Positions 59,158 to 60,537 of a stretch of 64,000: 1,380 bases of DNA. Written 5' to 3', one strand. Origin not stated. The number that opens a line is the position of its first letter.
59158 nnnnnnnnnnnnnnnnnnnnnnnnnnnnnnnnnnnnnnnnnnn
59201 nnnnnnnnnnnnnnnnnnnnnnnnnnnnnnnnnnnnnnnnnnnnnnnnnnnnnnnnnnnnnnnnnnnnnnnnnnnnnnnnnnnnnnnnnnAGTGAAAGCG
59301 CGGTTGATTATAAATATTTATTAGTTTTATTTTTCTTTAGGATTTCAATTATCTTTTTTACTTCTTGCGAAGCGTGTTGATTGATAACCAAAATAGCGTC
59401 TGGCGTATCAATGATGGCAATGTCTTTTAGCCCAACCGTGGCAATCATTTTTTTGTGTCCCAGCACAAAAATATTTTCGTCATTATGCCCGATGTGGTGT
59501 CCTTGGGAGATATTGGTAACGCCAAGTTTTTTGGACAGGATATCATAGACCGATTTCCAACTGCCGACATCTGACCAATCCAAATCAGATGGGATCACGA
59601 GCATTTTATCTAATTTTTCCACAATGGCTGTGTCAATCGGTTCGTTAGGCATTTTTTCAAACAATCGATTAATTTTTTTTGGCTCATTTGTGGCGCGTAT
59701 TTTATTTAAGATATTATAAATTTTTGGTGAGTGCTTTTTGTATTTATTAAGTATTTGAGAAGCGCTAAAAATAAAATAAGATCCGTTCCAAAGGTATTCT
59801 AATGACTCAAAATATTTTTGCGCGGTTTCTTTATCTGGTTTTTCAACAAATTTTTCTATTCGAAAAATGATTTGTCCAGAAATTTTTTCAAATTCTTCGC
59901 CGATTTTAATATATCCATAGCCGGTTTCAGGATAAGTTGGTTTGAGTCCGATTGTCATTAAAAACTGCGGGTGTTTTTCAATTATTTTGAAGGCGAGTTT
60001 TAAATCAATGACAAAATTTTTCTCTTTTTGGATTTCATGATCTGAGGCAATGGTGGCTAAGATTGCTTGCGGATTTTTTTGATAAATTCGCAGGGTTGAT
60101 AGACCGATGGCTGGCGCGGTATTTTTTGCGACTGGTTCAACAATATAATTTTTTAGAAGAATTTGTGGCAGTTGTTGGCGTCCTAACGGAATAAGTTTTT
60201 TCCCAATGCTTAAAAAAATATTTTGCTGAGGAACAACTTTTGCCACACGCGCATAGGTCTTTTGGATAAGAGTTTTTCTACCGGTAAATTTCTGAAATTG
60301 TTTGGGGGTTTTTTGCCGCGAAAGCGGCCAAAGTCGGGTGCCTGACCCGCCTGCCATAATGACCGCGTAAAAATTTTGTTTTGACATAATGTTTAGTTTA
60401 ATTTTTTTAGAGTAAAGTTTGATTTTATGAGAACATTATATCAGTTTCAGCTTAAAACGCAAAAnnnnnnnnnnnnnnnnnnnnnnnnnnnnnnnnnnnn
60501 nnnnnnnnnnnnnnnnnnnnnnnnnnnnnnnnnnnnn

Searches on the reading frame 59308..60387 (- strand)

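Call 21: search_protein_families(library=pfam, proteins=[window:59308-60387:-], max_evalue=0.001)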
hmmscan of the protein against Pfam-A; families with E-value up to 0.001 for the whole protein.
window:59308-60387:- (359 aa): 3 families
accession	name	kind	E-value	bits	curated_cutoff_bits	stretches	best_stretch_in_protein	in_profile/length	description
PF00483.29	NTP_transferase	-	5.3e-43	147.8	21.2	1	8-286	2-241/245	Nucleotidyl transferase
PF22640.1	ManC_GMP_beta-helix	-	6.8e-13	48.8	27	1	297-349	2-54/55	MannoseP isomerase/GMP-like beta-helix domain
PF12804.13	NTP_transf_3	-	0.00082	20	27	0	8-64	1-49/160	MobA-like NTP transferase domain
